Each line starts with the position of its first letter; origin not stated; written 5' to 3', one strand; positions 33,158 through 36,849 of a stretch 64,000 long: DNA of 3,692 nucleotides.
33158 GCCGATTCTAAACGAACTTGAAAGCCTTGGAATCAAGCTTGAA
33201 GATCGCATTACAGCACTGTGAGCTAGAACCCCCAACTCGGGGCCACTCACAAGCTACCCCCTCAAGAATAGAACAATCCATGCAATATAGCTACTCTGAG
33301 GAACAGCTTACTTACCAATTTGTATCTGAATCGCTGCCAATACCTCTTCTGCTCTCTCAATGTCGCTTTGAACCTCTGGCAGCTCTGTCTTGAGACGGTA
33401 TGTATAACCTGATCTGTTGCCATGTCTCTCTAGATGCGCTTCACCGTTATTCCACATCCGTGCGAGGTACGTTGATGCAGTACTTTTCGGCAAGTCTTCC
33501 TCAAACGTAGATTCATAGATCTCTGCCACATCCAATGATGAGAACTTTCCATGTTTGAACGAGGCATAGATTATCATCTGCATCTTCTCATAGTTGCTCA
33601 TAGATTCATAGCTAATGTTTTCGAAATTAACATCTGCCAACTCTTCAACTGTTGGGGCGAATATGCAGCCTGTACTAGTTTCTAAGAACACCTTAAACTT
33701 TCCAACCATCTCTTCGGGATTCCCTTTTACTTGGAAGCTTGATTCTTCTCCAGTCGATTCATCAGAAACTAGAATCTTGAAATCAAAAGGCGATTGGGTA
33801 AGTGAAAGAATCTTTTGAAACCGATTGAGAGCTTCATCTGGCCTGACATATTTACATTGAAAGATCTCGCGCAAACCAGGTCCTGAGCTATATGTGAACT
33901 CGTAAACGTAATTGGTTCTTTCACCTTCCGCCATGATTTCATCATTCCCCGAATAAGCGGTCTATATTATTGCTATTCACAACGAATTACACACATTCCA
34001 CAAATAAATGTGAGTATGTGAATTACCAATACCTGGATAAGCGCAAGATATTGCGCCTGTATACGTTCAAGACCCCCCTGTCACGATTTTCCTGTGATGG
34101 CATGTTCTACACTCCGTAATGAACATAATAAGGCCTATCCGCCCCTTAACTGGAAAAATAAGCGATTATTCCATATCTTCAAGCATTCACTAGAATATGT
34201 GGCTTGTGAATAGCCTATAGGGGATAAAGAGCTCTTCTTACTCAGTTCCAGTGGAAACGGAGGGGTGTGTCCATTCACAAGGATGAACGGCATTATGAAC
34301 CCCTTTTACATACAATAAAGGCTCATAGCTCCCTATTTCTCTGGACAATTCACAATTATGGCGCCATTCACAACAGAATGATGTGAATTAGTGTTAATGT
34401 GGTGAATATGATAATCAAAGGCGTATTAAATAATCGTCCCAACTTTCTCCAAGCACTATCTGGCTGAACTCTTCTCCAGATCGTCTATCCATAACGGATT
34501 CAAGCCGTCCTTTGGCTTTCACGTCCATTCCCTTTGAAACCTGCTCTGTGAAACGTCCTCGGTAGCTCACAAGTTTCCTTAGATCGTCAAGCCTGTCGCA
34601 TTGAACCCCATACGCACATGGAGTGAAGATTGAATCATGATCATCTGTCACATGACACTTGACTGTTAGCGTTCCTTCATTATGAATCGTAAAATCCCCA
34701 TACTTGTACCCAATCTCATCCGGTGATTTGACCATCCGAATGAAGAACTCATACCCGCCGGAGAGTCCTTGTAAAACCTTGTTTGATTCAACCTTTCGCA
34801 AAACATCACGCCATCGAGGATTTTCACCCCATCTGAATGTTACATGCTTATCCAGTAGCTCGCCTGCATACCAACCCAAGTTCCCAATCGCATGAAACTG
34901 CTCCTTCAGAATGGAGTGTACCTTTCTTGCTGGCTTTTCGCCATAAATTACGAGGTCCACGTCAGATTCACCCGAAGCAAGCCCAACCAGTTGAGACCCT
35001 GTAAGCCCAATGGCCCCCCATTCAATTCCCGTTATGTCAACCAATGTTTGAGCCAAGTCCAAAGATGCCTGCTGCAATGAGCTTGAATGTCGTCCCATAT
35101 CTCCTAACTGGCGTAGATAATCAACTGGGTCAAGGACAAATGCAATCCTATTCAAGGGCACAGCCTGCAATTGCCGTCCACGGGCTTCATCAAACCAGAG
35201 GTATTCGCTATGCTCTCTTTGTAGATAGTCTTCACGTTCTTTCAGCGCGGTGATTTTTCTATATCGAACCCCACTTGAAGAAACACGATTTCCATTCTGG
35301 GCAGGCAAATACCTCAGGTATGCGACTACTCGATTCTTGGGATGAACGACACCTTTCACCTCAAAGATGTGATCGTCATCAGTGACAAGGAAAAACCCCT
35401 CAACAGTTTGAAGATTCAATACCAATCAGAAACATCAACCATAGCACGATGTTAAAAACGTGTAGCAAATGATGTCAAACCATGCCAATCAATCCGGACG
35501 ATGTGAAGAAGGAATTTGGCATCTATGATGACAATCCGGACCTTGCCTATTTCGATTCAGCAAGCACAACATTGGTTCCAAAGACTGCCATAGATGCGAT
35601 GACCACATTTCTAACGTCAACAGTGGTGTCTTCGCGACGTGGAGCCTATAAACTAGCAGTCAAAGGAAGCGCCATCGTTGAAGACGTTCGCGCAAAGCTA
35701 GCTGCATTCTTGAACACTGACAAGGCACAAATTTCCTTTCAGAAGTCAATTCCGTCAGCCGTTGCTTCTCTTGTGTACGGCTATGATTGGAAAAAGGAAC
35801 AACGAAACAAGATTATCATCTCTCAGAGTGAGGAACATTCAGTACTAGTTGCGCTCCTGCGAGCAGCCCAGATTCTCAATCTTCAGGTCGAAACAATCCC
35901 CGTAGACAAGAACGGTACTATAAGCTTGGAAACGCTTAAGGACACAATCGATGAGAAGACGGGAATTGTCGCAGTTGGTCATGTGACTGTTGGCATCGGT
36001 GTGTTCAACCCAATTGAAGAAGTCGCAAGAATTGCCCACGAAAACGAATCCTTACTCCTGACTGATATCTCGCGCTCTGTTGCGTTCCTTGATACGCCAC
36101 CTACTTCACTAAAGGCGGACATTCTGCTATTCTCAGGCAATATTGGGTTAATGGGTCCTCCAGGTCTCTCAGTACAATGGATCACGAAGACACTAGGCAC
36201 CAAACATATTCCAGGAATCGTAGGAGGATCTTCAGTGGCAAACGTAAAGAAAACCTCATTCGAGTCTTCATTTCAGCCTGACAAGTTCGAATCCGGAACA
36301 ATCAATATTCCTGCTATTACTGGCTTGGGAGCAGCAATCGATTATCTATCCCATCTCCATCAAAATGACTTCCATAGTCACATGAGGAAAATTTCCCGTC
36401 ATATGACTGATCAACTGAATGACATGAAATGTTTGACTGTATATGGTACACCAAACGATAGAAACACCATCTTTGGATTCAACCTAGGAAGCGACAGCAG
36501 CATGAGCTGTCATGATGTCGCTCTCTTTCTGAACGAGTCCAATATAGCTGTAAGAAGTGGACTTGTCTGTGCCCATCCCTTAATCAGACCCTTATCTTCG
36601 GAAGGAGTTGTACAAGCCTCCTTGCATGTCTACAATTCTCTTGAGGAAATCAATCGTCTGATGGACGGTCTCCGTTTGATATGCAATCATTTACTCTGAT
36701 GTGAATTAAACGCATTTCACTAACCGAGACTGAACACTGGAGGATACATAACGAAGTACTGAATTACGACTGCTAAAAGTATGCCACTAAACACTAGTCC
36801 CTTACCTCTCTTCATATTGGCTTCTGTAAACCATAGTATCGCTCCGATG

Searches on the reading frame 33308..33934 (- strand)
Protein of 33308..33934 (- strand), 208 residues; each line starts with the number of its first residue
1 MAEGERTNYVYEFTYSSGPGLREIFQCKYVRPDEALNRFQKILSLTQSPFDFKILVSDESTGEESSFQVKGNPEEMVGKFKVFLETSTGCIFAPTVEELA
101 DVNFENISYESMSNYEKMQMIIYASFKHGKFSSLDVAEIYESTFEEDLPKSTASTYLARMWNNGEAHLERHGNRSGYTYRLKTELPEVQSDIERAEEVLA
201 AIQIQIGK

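Call 9: search_protein_families(library=pfam, proteins=[window:33308-33934:-])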
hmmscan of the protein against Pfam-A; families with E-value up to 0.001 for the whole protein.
window:33308-33934:- (208 aa): 0 families

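Call 40: find_homologous_proteins(query=window:33308-33934:-)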
Query window:33308-33934:- (208 aa): 306 proteins with E <= 0.001 among 471 candidates; the best 120 are listed.
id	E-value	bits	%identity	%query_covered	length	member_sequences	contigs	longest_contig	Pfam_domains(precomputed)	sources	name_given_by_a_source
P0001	9.6e-127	438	96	100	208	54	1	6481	-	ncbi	-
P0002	4.8e-107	374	81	100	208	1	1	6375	-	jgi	jgi:hypothetical protein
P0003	7.1e-107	373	81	100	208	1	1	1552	-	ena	-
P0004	7.1e-106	370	80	100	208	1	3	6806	-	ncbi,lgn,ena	-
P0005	7.2e-106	370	80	100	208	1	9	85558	-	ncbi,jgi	ncbi:MAG: hypothetical protein ACXADL_07590 [Candidatus Thorarchaeota archaeon]|jgi:hypothetical pro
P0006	1.1e-105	369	80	100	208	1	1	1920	-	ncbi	-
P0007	3.3e-105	368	80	100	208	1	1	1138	-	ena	-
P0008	1.4e-102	359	80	97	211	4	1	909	-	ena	-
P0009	4.2e-102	358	75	100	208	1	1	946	-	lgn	-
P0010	1.5e-101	356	76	100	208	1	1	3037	-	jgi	jgi:hypothetical protein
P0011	6.8e-101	354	77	99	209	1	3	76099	-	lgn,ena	-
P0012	9.7e-101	353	77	99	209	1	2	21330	-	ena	-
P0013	1.1e-100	353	76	100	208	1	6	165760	-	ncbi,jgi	ncbi:MAG: hypothetical protein ACW99U_01320 [Candidatus Thorarchaeota archaeon]|jgi:hypothetical pro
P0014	1.6e-100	352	80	96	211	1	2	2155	-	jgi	jgi:hypothetical protein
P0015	2.3e-100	352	76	100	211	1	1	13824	-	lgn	-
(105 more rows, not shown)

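Call 41: search_solved_structures(query=window:33308-33934:-, max_evalue=10)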
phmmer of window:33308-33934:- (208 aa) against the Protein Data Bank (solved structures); distinct sequences matched with E-value up to 10: 1.
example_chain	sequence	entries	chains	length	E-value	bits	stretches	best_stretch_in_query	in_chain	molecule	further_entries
1ggw_A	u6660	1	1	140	0.7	12.6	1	64-113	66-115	PROTEIN (CDC4P)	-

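Call 54: predict_structure(alignment_id=A1)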
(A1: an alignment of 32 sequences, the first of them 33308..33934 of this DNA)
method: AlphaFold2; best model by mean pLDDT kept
length: 208 residues; sequences in the alignment: 32
mean_pLDDT: 76.6   pTM: 0.47
mean pLDDT of the five models: 76.6, 63.9, 62.4, 61.0, 60.3
residues with pLDDT >= 90: 12; 70-90: 155; 50-70: 23; < 50: 18
segments of 3 or more residues with pLDDT < 50: 1-4, 95-106
pLDDT, mean of each block of 10 residues (from residue 1): 61 84 85 84 71 88 86 80 80 47 46 76 86 89 82 78 74 78 87 81 61
secondary structure, 60 per line:
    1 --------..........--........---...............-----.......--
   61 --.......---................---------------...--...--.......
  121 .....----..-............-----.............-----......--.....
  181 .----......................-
elements in order: E9-18 E21-28 H32-46 E52-58 E63-69 H73-88 H114-125 H133-144 H150-162 E168-173 E176-181 H186-207

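Call 59: fold_search(model_id=the predicted structure, library=pdb)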
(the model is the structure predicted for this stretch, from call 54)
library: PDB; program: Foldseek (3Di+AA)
matches with E <= 10: 1033; with E <= 0.001: 0
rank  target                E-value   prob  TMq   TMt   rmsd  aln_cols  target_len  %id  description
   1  6abt_A                4.2e-03  1.00  0.31  0.55   4.1        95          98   17  Crystal structure of transcription factor from Listeria monocytogenes (released 2019-06-05)
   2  6abq_A                5.3e-03  1.00  0.29  0.47   4.5        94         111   17  Crystal structure of transcription factor from Listeria monocytogenes (released 2019-06-05)
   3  1xma_B                5.7e-03  1.00  0.33  0.58   4.3       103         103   16  Structure of a transcriptional regulator from Clostridium thermocellum Cth-833 (released 2004-12-14)
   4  6ez1_A                6.1e-03  1.00  0.32  0.55   3.8        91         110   14  Structure of h. salinarum RosR (vng0258) grown from NaBr (released 2018-08-22)
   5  1s3j_A                6.4e-03  1.00  0.30  0.41   5.8       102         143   16  X-ray crystal structure of YusO protein from Bacillus subtilis (released 2004-04-13)
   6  8s0e_8                7.3e-03  0.69  0.28  0.24  26.4       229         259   10  H. sapiens OCCM bound to double stranded DNA (released 2024-10-02)
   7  4zzd                  8.8e-03  1.00  0.31  0.59   4.7        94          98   17  CRYSTAL STRUCTURE OF MULTIDRUG RESISTANCE REGULATOR LMRR BOUND TO RIBOFLAVIN (released 2015-08-26)
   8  9qbd_A                8.8e-03  1.00  0.32  0.56   4.2        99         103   10  Crystal structure of Brachyspira hampsonii PadR with Leu88 replaced by 3-aminotyrosine (released 2026-03-11)
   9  6qfd_C                8.8e-03  1.00  0.30  0.51   7.9       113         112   13  The complex structure of hsRosR-S4 (vng0258/RosR-S4) (released 2019-07-10)
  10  1s3j_B                9.4e-03  1.00  0.29  0.41   5.4        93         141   17  X-ray crystal structure of YusO protein from Bacillus subtilis (released 2004-04-13)
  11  3a4c                  1.0e-02  1.00  0.29  0.51   8.6        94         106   13  Crystal structure of cdt1 C terminal domain (released 2009-10-13)
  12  6qfd_A                1.1e-02  1.00  0.29  0.49   5.0        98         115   12  The complex structure of hsRosR-S4 (vng0258/RosR-S4) (released 2019-07-10)
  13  6qfd_B                1.2e-02  1.00  0.29  0.49   5.0        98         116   12  The complex structure of hsRosR-S4 (vng0258/RosR-S4) (released 2019-07-10)
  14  9qbd_B                1.2e-02  1.00  0.33  0.56   4.6       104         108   12  Crystal structure of Brachyspira hampsonii PadR with Leu88 replaced by 3-aminotyrosine (released 2026-03-11)
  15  6qh0_D                1.2e-02  0.99  0.29  0.50   8.4       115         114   13  The complex structure of hsRosR-S5 (VNG0258H/RosR-S5) (released 2019-07-10)
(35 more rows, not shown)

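Call 68: search_protein_families(library=pfam, proteins=[window:33308-33934:-], max_evalue=5)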
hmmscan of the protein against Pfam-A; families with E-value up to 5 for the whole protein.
window:33308-33934:- (208 aa): 0 families

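Call 75: search_protein_representatives(alignment_id=A1)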
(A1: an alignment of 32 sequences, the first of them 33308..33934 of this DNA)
Query: 32 sequences, 209 profile positions. Proteins with E-value up to 0.001 (for the whole library): 125; up to 1e-10: 7; up to 1e-30: 4. The best 125 are listed.
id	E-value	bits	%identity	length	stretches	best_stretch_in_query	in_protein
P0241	9.3e-83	293.0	-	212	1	3-208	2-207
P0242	7.0e-53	195.4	-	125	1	3-98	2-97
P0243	1.5e-37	145.4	-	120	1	1-75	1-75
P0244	1.9e-36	141.8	-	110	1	21-113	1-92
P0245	7.7e-25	103.9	-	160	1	96-199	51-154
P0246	9.7e-16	74.1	-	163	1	105-191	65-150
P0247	8.6e-12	61.2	-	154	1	98-188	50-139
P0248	1.5e-10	57.1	-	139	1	87-192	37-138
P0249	3.1e-10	56.2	-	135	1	92-183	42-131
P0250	3.7e-10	55.9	-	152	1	97-199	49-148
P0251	4.8e-10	55.5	-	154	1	53-188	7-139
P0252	7.2e-10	55.0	-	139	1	54-189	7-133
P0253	3.3e-09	52.8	-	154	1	101-188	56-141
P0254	3.4e-09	52.7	-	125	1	117-183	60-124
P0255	1.3e-08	50.8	-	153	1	106-185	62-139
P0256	1.9e-08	50.3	-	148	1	107-202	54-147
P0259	3.2e-08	49.6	-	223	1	54-197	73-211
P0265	3.3e-07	46.2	-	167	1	61-183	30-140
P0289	7.7e-06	41.8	-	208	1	111-193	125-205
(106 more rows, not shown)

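Call 76: search_protein_families(library=pfam, proteins=[P0245, P0246, P0247, P0248, P0250, P0251, P0256, P0259, P0265, P0289], max_evalue=0.01)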
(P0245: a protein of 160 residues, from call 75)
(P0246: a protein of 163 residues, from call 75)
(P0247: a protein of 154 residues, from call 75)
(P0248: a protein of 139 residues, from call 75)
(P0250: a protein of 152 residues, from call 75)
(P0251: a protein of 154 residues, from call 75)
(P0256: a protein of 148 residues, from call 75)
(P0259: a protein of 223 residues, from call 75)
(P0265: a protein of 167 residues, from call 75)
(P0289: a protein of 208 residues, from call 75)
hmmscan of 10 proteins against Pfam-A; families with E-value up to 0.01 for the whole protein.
P0245 (160 aa): 0 families

P0246 (163 aa): 0 families

P0247 (154 aa): 0 families

P0248 (139 aa): 1 family
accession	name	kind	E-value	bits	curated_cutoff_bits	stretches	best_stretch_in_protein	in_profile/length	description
PF03965.22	Penicillinase_R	-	0.0049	17.7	22.6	0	81-132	19-68/115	Penicillinase repressor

P0250 (152 aa): 0 families

P0251 (154 aa): 0 families

P0256 (148 aa): 2 families
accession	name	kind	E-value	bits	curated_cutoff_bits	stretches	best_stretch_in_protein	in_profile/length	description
PF14947.12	HTH_45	-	6.7e-05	23.3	25.5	1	76-144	17-75/77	Winged helix-turn-helix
PF01475.25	FUR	-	0.0056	17.3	23.1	0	67-120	12-65/121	Ferric uptake regulator family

P0259 (223 aa): 1 family
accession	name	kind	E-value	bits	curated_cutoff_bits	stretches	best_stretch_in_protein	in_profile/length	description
PF03965.22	Penicillinase_R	-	0.0028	18.4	22.6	1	144-193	16-63/115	Penicillinase repressor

P0265 (167 aa): 1 family
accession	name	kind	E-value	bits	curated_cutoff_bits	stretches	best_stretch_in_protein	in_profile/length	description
PF03965.22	Penicillinase_R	-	6e-05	23.8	22.6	1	88-144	15-69/115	Penicillinase repressor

P0289 (208 aa): 0 families

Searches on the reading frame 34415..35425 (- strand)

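Call 9: search_protein_families(library=pfam, proteins=[window:34415-35425:-])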
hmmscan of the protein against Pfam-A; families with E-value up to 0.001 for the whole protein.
window:34415-35425:- (336 aa): 1 family
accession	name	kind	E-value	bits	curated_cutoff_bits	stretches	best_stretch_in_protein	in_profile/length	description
PF01909.29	NTP_transf_2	-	0.00036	21.3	21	1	139-178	17-52/93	Nucleotidyltransferase domain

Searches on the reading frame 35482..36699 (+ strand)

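Call 9: search_protein_families(library=pfam, proteins=[window:35482-36699:+])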
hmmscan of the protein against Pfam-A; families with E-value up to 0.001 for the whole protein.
window:35482-36699:+ (405 aa): 1 family
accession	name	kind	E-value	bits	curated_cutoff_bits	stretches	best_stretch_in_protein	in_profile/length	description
PF00266.25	Aminotran_5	-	4.1e-78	263.4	21.5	1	23-393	2-371/371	Aminotransferase class-V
